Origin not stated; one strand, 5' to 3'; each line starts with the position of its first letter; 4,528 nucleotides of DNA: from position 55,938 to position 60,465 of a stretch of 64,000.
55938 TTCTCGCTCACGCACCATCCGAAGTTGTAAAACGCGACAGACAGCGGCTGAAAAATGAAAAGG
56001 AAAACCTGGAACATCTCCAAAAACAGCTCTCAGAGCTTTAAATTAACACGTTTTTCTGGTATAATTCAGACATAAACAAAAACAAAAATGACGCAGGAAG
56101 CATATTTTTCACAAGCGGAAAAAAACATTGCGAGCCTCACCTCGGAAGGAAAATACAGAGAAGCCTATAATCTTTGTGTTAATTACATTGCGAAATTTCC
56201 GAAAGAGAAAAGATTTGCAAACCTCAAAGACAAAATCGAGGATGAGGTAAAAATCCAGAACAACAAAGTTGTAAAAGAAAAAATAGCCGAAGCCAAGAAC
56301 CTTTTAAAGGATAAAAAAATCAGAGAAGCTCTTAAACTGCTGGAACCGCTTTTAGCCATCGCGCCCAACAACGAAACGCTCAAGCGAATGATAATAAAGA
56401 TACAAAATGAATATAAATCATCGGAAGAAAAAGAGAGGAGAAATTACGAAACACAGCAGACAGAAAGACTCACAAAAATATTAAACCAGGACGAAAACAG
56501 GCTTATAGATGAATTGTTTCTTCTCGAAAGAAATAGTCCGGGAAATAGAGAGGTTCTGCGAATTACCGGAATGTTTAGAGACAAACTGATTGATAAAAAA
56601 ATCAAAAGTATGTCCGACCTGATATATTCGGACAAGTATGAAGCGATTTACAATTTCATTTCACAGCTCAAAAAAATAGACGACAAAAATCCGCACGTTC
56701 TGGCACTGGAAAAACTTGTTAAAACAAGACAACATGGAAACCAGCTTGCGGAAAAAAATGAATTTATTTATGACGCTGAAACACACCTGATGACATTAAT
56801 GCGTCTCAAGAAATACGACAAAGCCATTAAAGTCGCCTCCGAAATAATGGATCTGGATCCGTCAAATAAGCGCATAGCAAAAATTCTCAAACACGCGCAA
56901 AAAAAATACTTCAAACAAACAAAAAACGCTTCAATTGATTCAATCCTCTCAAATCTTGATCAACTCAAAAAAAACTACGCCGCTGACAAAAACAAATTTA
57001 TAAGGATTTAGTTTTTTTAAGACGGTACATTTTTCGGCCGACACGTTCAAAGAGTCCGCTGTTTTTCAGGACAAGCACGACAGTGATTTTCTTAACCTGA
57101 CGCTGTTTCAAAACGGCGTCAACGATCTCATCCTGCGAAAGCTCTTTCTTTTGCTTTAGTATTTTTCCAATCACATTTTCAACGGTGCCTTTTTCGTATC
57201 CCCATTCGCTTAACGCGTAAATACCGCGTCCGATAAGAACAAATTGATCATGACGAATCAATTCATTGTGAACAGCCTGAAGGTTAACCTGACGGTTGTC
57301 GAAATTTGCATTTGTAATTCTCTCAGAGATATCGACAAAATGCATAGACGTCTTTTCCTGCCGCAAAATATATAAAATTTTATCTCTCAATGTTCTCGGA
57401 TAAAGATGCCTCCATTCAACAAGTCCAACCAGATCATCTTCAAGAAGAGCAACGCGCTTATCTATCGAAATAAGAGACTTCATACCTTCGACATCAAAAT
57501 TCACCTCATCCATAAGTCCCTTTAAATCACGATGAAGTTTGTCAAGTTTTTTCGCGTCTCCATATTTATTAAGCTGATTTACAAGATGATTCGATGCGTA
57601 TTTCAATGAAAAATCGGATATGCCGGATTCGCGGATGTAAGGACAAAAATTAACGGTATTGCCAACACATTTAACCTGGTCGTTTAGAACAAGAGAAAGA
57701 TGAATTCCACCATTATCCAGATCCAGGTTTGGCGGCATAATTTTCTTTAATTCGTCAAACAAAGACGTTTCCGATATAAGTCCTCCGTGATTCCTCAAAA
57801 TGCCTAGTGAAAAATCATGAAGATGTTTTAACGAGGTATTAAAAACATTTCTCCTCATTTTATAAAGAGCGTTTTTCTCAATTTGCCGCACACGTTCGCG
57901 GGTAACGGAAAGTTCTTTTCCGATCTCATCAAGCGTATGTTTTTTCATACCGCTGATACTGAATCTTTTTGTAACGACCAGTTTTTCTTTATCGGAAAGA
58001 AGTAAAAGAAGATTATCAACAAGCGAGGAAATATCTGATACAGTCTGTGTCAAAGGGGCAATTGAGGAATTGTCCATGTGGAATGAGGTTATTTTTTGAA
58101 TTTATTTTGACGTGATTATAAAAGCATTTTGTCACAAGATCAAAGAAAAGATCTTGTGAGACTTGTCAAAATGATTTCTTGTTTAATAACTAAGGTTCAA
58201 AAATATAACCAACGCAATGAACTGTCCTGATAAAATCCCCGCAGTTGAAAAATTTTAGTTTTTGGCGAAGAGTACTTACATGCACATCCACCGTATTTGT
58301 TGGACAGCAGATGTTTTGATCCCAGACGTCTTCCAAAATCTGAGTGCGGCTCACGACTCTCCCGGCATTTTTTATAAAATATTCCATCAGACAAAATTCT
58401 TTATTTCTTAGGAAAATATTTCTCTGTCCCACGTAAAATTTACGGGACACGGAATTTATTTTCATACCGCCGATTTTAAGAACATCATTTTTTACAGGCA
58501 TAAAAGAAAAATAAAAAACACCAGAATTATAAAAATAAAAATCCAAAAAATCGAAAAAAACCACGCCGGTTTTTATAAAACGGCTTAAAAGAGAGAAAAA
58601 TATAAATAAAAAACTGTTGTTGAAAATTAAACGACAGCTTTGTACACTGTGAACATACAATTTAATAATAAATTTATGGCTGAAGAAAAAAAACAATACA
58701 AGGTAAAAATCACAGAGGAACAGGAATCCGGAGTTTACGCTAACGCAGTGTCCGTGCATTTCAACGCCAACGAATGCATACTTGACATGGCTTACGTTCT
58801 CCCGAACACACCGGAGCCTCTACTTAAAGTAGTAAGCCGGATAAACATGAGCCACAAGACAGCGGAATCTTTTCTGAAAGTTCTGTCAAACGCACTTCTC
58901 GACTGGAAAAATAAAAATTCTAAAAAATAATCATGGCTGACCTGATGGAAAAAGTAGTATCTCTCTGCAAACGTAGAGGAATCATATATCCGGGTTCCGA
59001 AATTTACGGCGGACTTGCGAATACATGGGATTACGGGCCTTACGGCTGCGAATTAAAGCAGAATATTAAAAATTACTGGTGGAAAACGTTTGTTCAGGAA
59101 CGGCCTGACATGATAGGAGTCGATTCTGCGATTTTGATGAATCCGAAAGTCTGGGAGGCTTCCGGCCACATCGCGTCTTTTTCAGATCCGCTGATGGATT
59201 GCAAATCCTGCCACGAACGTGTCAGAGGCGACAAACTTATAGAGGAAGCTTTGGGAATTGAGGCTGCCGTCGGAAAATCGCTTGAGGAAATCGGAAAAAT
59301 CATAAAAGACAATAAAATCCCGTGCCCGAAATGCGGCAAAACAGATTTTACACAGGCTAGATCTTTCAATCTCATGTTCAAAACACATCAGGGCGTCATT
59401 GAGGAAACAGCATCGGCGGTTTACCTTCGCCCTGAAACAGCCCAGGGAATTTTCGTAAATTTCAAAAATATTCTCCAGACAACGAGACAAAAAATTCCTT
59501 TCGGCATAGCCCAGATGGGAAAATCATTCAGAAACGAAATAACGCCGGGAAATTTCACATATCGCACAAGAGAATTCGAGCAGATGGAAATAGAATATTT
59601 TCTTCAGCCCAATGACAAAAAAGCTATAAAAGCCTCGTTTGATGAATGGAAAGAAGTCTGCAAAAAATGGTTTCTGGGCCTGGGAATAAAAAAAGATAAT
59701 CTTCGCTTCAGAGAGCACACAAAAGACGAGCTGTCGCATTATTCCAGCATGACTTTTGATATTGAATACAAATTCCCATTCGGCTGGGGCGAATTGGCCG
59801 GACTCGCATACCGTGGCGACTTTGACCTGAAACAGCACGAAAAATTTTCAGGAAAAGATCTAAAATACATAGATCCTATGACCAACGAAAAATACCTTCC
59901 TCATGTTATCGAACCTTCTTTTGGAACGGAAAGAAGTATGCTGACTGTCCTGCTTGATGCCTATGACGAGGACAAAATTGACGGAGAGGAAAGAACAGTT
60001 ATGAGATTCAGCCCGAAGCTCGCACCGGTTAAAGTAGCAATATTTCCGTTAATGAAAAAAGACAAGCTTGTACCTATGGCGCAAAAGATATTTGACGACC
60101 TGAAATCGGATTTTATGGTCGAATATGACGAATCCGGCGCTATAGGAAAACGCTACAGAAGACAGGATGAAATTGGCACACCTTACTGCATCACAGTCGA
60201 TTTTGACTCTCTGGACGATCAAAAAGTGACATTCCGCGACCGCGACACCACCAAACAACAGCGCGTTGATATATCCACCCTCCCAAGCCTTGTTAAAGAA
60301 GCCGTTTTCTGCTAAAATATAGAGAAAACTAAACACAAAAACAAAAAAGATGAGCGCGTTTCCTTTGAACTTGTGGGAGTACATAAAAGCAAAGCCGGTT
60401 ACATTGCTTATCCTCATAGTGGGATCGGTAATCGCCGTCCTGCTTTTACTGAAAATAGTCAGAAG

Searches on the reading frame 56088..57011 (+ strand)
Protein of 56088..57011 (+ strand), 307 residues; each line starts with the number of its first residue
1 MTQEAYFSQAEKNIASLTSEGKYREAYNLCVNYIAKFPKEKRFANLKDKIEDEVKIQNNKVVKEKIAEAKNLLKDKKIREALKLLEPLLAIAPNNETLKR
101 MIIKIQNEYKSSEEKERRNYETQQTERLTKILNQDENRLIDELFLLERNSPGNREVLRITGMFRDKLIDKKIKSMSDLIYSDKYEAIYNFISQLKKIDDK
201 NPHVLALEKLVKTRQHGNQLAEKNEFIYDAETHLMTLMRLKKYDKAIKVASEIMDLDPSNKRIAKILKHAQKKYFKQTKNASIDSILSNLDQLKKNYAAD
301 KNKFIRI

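Call 68: search_protein_families(library=pfam, proteins=[window:56088-57011:+], max_evalue=0.00001)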
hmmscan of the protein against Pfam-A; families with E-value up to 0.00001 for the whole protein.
window:56088-57011:+ (307 aa): 2 families
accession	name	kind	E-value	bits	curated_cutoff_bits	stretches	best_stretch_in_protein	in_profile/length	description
PF14559.12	TPR_19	-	4.4e-07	30.6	25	0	72-105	1-34/68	Tetratricopeptide repeat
PF13428.12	TPR_14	-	5e-06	27.1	23.5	0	235-265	9-39/44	Tetratricopeptide repeat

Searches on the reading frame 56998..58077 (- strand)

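Call 68: search_protein_families(library=pfam, proteins=[window:56998-58077:-], max_evalue=0.00001)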
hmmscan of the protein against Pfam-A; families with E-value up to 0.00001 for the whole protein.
window:56998-58077:- (359 aa): 1 family
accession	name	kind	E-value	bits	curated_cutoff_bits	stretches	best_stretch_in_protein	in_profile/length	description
PF04545.22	Sigma70_r4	-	3e-14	52.7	24.1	1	26-75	4-49/50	Sigma-70, region 4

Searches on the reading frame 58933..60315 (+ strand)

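Call 68: search_protein_families(library=pfam, proteins=[window:58933-60315:+], max_evalue=0.00001)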
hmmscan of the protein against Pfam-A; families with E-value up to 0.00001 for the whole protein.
window:58933-60315:+ (460 aa): 2 families
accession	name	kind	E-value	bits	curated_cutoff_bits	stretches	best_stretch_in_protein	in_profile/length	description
PF03129.25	HGTP_anticodon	-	8.2e-22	77.6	21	1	367-456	1-93/94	Anticodon binding domain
PF00587.30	tRNA-synt_2b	-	3.6e-10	40.6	29.3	1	158-340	6-176/179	tRNA synthetase class II core domain (G, H, P, S and T)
